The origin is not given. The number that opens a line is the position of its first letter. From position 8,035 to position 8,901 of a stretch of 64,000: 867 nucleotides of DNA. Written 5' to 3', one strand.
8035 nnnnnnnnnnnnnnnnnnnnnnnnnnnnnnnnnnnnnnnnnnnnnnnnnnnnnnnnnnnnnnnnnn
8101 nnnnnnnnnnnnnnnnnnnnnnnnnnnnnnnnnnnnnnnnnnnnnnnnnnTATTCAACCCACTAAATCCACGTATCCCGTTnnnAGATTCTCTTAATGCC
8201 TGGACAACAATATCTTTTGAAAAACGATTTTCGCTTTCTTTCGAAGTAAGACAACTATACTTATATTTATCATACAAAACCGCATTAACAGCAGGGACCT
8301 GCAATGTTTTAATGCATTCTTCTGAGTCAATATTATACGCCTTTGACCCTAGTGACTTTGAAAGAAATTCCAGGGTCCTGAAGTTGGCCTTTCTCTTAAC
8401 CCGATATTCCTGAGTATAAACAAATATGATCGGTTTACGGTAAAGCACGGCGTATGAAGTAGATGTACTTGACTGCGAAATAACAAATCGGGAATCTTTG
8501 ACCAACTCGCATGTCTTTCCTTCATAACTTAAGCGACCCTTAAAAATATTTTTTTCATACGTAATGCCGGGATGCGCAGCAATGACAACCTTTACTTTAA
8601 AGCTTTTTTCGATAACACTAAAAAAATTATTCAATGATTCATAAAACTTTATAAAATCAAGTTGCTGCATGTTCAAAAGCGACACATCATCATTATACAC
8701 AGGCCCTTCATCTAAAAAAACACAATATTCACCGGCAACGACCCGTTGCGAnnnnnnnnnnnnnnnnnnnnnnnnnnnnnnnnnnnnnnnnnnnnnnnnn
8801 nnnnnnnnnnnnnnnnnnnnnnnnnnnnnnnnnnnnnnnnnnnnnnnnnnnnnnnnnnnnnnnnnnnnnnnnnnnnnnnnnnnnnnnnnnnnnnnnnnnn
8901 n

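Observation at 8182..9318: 378-aa orphan protein with TagF/KpsS-like pattern next to a B12-radical SAM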

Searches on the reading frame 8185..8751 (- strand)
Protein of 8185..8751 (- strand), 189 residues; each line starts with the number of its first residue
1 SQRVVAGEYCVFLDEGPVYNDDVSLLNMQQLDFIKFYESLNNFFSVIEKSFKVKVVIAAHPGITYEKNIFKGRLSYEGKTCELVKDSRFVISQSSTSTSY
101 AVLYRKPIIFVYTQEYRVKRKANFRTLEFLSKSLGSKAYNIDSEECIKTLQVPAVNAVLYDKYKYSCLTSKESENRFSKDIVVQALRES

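Call 64: search_solved_structures(query=A3, max_evalue=10, show_alignments=5)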
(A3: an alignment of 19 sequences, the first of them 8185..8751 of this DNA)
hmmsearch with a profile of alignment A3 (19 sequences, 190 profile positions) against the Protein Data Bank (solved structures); distinct sequences matched with E-value up to 10: 6.
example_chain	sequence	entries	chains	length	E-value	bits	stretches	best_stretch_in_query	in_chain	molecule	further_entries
7ya2_A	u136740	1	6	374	0.3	13.8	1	28-71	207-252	Capsular polysaccharide synthesis enzyme CapG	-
6m0r_A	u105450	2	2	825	0.37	13.5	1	123-175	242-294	V-type proton ATPase subunit a, vacuolar isoform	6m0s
3j9t_b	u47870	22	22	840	0.37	13.5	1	123-175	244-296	V-type proton ATPase subunit a, vacuolar isoform | Yeast Vacuolar ATPase a subunit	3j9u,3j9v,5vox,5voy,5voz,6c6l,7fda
6o7t_a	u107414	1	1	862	0.39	13.4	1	123-175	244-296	V-type proton ATPase subunit a, vacuolar isoform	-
6pe4_A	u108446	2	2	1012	0.71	12.6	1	123-175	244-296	V-type proton ATPase subunit a, vacuolar isoform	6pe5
3vpe_A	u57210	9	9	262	1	12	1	32-64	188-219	Metallo-beta-lactamase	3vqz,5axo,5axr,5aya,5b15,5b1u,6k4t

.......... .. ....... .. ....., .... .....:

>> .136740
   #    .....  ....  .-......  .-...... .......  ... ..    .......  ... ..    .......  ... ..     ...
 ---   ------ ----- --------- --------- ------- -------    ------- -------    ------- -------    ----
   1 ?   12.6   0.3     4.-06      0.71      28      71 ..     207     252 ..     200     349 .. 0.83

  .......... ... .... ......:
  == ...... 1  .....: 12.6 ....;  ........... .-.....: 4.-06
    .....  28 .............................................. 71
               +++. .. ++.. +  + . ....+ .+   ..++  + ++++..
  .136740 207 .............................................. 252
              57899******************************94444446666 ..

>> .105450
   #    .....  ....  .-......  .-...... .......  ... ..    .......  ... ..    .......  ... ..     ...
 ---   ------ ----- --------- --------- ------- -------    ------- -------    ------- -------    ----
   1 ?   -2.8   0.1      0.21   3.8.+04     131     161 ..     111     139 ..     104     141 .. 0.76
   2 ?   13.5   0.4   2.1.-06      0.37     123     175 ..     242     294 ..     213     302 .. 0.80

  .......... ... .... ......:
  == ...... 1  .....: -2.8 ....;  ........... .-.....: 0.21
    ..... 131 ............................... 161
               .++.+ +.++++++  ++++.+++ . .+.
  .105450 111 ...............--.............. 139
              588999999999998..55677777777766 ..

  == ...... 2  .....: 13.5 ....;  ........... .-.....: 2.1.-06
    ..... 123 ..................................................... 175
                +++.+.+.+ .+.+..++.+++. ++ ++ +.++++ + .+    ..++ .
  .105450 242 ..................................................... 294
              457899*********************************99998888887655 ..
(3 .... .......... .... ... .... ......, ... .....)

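Call 66: predict_structure(alignment_id=A3)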
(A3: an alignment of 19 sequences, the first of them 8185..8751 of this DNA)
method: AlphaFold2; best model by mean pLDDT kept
length: 189 residues; sequences in the alignment: 19
mean_pLDDT: 93.5   pTM: 0.88
mean pLDDT of the five models: 93.5, 93.3, 93.3, 92.8, 92.5
residues with pLDDT >= 90: 155; 70-90: 33; 50-70: 1; < 50: 0
segments of 3 or more residues with pLDDT < 50: none
pLDDT, mean of each block of 10 residues (from residue 1): 92 90 86 94 97 96 85 95 97 94 97 95 95 96 90 96 95 93 94
secondary structure, 60 per line:
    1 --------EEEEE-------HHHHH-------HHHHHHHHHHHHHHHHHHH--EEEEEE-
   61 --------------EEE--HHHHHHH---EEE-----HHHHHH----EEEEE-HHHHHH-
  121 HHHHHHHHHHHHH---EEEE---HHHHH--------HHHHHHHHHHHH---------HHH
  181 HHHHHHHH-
elements in order: E9-13 H21-25 H33-51 E54-59 E75-77 H80-86 E90-92 H98-103 E108-112 H114-119 H121-133 E137-140 H144-148 H157-168 H178-188
